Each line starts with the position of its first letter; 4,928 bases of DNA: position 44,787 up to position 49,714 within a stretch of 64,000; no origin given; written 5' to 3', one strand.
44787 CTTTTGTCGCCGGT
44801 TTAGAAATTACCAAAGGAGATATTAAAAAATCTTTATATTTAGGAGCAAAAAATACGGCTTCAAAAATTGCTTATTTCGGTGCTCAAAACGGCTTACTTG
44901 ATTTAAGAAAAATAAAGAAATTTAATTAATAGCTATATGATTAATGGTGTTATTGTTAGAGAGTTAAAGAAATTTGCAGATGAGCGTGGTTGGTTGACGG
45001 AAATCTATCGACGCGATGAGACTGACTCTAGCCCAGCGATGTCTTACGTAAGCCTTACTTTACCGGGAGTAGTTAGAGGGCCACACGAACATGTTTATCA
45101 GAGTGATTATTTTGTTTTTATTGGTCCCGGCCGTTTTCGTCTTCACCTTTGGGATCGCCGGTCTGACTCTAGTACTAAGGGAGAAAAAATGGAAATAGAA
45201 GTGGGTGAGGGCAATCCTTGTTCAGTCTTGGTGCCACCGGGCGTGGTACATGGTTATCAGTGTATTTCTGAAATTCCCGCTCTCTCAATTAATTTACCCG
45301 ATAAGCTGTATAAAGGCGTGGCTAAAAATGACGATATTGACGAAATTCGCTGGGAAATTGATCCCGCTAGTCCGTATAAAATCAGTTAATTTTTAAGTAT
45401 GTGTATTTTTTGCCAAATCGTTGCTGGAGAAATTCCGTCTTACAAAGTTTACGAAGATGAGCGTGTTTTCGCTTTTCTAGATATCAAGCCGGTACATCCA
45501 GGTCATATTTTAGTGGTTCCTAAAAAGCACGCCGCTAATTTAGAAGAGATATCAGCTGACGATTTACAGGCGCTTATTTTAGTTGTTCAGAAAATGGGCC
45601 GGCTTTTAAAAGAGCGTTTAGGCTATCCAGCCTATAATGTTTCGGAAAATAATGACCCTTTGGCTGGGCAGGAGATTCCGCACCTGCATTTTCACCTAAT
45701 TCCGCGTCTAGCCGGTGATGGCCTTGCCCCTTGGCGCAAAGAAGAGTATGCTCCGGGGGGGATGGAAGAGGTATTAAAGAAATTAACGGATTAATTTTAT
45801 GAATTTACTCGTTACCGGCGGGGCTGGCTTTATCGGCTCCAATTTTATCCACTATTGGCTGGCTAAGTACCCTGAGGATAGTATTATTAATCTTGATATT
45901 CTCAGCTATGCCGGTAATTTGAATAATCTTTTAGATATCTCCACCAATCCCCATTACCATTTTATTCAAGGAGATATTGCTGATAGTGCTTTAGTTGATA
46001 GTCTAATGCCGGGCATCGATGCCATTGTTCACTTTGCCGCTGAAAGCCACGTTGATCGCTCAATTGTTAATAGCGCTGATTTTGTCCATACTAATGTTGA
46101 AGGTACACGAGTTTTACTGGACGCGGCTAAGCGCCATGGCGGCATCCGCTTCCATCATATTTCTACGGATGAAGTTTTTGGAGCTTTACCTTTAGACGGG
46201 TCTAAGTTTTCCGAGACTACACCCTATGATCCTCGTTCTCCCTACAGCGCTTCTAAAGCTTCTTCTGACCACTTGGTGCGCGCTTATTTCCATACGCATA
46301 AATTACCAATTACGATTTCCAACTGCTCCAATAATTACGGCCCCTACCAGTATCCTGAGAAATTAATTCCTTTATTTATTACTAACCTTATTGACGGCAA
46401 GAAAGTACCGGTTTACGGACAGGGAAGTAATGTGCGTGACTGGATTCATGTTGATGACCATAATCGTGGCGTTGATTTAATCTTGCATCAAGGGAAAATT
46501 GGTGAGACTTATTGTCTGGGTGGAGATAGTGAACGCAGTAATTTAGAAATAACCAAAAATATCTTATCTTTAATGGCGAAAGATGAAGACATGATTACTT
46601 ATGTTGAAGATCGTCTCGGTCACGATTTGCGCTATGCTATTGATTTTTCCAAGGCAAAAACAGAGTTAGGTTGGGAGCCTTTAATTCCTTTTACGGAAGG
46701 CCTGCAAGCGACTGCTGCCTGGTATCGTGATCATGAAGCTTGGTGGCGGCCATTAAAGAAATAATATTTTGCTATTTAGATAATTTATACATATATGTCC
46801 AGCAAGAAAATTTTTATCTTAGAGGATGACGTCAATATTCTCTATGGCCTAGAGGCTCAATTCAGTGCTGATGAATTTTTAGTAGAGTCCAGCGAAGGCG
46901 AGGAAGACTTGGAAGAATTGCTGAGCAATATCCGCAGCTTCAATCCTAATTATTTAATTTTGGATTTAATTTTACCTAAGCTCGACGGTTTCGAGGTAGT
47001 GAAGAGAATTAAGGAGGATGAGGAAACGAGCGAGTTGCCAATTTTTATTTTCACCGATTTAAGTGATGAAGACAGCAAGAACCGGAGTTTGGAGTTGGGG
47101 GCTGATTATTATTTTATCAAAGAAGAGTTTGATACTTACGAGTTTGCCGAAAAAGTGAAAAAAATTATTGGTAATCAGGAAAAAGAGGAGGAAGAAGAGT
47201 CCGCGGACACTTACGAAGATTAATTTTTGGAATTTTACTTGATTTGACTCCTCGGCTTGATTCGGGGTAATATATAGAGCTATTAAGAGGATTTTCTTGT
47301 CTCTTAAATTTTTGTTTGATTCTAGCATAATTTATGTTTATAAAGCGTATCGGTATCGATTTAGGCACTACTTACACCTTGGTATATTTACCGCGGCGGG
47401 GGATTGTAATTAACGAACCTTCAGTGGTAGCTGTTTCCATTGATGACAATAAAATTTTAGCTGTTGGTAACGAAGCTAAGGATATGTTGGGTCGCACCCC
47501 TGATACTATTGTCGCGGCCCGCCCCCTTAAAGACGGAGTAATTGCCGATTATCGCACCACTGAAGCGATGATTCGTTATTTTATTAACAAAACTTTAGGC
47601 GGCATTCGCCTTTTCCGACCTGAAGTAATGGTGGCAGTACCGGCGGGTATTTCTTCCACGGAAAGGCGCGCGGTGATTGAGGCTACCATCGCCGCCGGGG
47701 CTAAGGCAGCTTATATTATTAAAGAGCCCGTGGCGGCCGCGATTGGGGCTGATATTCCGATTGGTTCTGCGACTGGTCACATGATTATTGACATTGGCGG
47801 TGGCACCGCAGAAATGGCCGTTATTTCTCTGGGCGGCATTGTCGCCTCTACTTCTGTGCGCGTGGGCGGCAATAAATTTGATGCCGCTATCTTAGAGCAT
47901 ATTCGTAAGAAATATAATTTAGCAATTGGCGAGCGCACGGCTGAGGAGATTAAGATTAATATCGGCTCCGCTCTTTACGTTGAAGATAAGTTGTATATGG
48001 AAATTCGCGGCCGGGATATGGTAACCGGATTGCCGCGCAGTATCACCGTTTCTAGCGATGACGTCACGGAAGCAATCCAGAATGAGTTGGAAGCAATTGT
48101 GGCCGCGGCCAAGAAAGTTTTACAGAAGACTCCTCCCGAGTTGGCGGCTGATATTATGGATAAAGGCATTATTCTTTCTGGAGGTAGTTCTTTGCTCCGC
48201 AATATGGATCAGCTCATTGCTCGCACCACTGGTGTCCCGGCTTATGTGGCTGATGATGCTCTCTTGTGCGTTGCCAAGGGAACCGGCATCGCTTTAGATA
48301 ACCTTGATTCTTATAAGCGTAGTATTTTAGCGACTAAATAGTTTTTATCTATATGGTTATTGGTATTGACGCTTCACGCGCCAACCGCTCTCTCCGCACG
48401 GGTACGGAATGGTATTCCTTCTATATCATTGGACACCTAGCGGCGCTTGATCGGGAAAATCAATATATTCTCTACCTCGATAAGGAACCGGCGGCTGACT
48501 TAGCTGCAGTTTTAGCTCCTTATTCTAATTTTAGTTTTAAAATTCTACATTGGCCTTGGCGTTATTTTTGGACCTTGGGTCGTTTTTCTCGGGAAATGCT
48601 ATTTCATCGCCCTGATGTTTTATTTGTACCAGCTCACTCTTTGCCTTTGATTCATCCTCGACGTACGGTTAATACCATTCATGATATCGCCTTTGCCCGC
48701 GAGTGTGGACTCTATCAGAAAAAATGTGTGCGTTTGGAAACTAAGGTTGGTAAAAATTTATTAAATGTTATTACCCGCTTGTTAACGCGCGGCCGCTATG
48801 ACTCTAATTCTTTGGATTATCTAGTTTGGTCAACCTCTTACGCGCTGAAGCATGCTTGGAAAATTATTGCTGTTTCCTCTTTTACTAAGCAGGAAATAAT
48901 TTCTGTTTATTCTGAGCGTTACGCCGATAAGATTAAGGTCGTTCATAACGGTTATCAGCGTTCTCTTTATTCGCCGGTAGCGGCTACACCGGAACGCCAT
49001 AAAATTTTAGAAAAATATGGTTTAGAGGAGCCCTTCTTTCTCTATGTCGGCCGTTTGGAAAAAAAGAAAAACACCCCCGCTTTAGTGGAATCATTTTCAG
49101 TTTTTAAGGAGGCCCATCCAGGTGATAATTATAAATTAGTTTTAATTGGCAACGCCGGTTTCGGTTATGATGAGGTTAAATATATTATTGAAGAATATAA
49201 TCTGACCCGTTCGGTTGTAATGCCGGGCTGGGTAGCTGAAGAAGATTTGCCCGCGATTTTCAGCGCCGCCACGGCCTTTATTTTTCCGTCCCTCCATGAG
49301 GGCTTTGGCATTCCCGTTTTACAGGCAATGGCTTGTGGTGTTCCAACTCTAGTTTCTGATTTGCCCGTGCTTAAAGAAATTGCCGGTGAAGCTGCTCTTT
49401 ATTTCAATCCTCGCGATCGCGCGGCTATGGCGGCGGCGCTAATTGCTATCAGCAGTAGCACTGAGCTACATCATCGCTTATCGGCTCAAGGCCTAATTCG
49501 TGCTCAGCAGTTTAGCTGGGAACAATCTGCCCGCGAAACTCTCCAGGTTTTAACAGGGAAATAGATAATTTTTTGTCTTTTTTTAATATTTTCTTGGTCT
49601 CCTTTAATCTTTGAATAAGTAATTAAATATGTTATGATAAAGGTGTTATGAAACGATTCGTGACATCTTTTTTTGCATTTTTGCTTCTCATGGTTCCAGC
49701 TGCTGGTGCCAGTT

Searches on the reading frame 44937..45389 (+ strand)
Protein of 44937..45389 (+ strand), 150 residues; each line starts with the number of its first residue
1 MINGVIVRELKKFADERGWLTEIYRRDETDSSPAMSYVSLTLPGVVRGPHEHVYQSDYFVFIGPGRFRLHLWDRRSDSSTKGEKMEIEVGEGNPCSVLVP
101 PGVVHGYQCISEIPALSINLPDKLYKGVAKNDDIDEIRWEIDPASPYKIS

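Call 23: search_protein_families(library=pfam, proteins=[window:44937-45389:+], max_evalue=0.001)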
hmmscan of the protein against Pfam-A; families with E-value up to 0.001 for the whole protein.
window:44937-45389:+ (150 aa): 3 families
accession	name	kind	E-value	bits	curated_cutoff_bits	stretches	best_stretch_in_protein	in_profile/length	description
PF00908.23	dTDP_sugar_isom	-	3.9e-14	53.1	27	1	2-139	4-152/168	dTDP-4-dehydrorhamnose 3,5-epimerase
PF14667.12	Polysacc_synt_C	-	1.7e-06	28.6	28.7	1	14-112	2-90/111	Polysaccharide biosynthesis C-terminal domain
PF05523.17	FdtA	-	0.00042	20.6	23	1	7-77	5-75/131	WxcM-like, C-terminal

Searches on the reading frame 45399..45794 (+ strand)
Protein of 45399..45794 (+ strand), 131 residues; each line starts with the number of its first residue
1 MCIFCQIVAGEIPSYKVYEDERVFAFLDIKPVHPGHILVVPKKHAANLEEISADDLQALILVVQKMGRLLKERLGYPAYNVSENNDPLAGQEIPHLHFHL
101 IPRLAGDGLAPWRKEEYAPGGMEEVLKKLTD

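Call 23: search_protein_families(library=pfam, proteins=[window:45399-45794:+], max_evalue=0.001)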
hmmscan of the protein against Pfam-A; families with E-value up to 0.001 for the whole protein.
window:45399-45794:+ (131 aa): 2 families
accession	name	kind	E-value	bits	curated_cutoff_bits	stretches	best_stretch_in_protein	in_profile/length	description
PF01230.28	HIT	-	8.4e-29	100.5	21.5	1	10-103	2-95/98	HIT domain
PF11969.13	DcpS_C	-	9.6e-17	61.9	24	1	2-101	2-100/114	Scavenger mRNA decapping enzyme C-term binding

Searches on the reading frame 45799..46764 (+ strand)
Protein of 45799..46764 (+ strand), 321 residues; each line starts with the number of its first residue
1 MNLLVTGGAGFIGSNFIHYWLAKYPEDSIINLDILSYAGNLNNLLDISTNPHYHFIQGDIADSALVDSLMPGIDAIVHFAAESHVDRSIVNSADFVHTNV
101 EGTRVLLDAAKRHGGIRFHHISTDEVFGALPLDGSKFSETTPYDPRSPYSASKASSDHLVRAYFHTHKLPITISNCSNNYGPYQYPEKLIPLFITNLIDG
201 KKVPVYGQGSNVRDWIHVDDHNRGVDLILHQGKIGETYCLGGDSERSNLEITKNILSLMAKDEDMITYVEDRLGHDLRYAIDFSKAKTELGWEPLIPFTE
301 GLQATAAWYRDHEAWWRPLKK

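Call 46: search_protein_families(library=pfam, proteins=[window:45799-46764:+], max_evalue=0.01)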
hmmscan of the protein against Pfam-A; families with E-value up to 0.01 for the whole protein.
window:45799-46764:+ (321 aa): 7 families
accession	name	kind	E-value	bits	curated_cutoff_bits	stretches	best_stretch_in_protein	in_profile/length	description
PF16363.11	GDP_Man_Dehyd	-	1.2e-80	272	27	1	4-304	1-331/332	GDP-mannose 4,6 dehydratase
PF01370.27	Epimerase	-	1.3e-62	211.8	20.9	1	4-241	2-240/240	NAD dependent epimerase/dehydratase family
PF01073.25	3Beta_HSD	-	9e-17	61.4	22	1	4-219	1-219/280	3-beta hydroxysteroid dehydrogenase/isomerase family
PF07993.18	NAD_binding_4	-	5.1e-15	55.8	20.1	1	5-178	1-206/258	Male sterility protein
PF02719.21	Polysacc_synt_2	-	8.3e-14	51.9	20.2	1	3-126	1-131/293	Polysaccharide biosynthesis protein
PF04321.23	RmlD_sub_bind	-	6.4e-13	48.9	27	1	1-167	1-143/287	RmlD substrate binding domain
PF13460.12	NAD_binding_10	-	1.9e-05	25.1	27.2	1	37-162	25-133/184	NAD(P)H-binding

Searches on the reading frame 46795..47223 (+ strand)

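Call 46: search_protein_families(library=pfam, proteins=[window:46795-47223:+], max_evalue=0.01)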
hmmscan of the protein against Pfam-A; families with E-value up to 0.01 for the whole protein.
window:46795-47223:+ (142 aa): 1 family
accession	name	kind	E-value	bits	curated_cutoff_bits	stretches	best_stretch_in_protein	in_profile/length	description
PF00072.30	Response_reg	-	4.7e-15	56.2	30.2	1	6-111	1-101/111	Response regulator receiver domain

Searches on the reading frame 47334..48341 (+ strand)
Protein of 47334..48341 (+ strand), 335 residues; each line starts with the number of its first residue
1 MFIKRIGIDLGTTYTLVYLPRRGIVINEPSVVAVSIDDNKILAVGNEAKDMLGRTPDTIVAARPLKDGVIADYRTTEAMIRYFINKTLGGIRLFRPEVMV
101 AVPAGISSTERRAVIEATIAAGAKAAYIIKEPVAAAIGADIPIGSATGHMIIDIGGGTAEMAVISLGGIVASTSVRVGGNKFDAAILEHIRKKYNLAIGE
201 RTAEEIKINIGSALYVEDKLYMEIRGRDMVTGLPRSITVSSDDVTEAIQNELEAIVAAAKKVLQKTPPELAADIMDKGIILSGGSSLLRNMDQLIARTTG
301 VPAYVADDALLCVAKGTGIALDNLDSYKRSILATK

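Call 46: search_protein_families(library=pfam, proteins=[window:47334-48341:+], max_evalue=0.01)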
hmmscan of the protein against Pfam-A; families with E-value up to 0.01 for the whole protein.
window:47334-48341:+ (335 aa): 7 families
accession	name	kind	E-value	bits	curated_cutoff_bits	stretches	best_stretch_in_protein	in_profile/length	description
PF06723.19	MreB_Mbl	-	6e-135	449.7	27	1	4-328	2-326/327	MreB/Mbl protein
PF00012.26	HSP70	-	1.8e-12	46.8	20.6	1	97-305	135-356/599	Hsp70 protein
PF14450.12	FtsA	-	9.3e-10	39.4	31.8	1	151-306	2-110/127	Cell division protein FtsA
PF00022.25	Actin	-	4.7e-09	35.8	27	1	29-193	31-190/410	Actin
PF06277.17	EutA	-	8.4e-06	25.4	27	1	150-214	146-211/475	Ethanolamine utilisation protein EutA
PF11104.14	PilM_2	-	0.00045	19.7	27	0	146-209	179-236/340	Type IV pilus assembly protein PilM;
PF21522.3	MreB-like_C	-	0.0077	17.3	27.8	0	218-279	10-65/123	Archaeal actin homologue MreB-like, C-terminal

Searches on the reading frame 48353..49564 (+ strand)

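Call 46: search_protein_families(library=pfam, proteins=[window:48353-49564:+], max_evalue=0.01)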
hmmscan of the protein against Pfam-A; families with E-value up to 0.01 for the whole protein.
window:48353-49564:+ (403 aa): 5 families
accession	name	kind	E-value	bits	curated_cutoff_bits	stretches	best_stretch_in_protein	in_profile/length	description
PF00534.26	Glycos_transf_1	-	6.1e-33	114.2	26.4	1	224-380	11-169/172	Glycosyl transferases group 1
PF13692.12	Glyco_trans_1_4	-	2.1e-26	93.3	27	1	227-366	2-139/142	Glycosyl transferases group 1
PF13439.12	Glyco_transf_4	-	6.2e-09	36.6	28.5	1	17-201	3-166/170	Glycosyltransferase Family 4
PF20706.3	GT4-conflict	-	6.5e-09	35.7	26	1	223-336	194-312/385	Family 4 Glycosyltransferase in conflict systems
PF13524.12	Glyco_trans_1_2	-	6.8e-06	26.5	25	1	260-397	15-143/144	Glycosyl transferase-like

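Call 49: search_protein_families(library=ncbifam, proteins=[window:48353-49564:+], max_evalue=0.001)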
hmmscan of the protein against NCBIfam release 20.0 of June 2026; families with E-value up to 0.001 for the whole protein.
window:48353-49564:+ (403 aa): 31 families (the best 25 are shown)
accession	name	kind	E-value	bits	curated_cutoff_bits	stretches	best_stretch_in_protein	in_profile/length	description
TIGR04047.1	MSMEG_0565_glyc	hypoth_equivalog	2.9e-36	125.3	259.85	1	162-399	133-370/373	MSMEG_0565 family glycosyltransferase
TIGR02149.1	glgA_Coryne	subfamily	1.4e-31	110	302.4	1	158-399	135-386/391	glycogen synthase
TIGR03449.1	mycothiol_MshA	equivalog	1.4e-21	76.9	462.5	1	168-399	165-399/406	D-inositol-3-phosphate glycosyltransferase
TIGR03088.1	stp2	hypoth_equivalog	2e-19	69.9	409.05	1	191-397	159-367/374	TIGR03088 family PEP-CTERM/XrtA system glycosyltransferase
TIGR03999.1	thiol_BshA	equivalog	7.7e-19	67.8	273.7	1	161-392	138-362/375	N-acetyl-alpha-D-glucosaminyl L-malate synthase BshA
NF038295.1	EPS_HpsP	equivalog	7.7e-18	64.7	550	1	210-399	189-383/388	hormogonium polysaccharide biosynthesis glycosyltransferase HpsP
NF041876.1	EPS_EpsE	equivalog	1.6e-17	63.9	400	1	231-394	219-387/389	exopolysaccharide biosynthesis GT4 family glycosyltransferase EpsE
TIGR04157.1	glyco_rSAM_CFB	subfamily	5.5e-17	61.9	400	1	164-344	166-339/406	TIGR04157 family glycosyltransferase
TIGR02472.1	sucr_P_syn_N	equivalog_domain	2.3e-16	59.7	576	1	164-400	181-438/439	sucrose-phosphate synthase, putative, glycosyltransferase domain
NF053513.1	Gtran_IagA_BgsA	equivalog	1.1e-14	54.2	460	1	166-386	104-314/333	LTA glycolipid anchor biosynthesis glycosyltransferase, IagA/BgsA family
NF050063.1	ProtGlycPglJ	equivalog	2.9e-13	49.8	500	1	205-399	173-362/363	N-acetylgalactosamine-N,N'-diacetylbacillosaminyl-diphospho-undecaprenol 4-alpha-N-acetylgalactosaminyltransferase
NF053787.1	GlcN_PG_synth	equivalog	4.6e-13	48.8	480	1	193-397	165-353/361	N-acetylglucosaminyl phosphatidylglycerol synthase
NF041010.1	glycosy_Agl16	equivalog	3.2e-11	42.7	575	1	165-398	131-346/352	glycosylation protein Agl16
NF047684.1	TeichurnBiosyTuaC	equivalog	1.9e-10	40.2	550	1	164-376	161-361/391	teichuronic acid biosynthesis protein TuaC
TIGR02468.1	sucrsPsyn_pln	equivalog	8.3e-10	37.1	1143.95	1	275-398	537-666/1051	sucrose-phosphate synthase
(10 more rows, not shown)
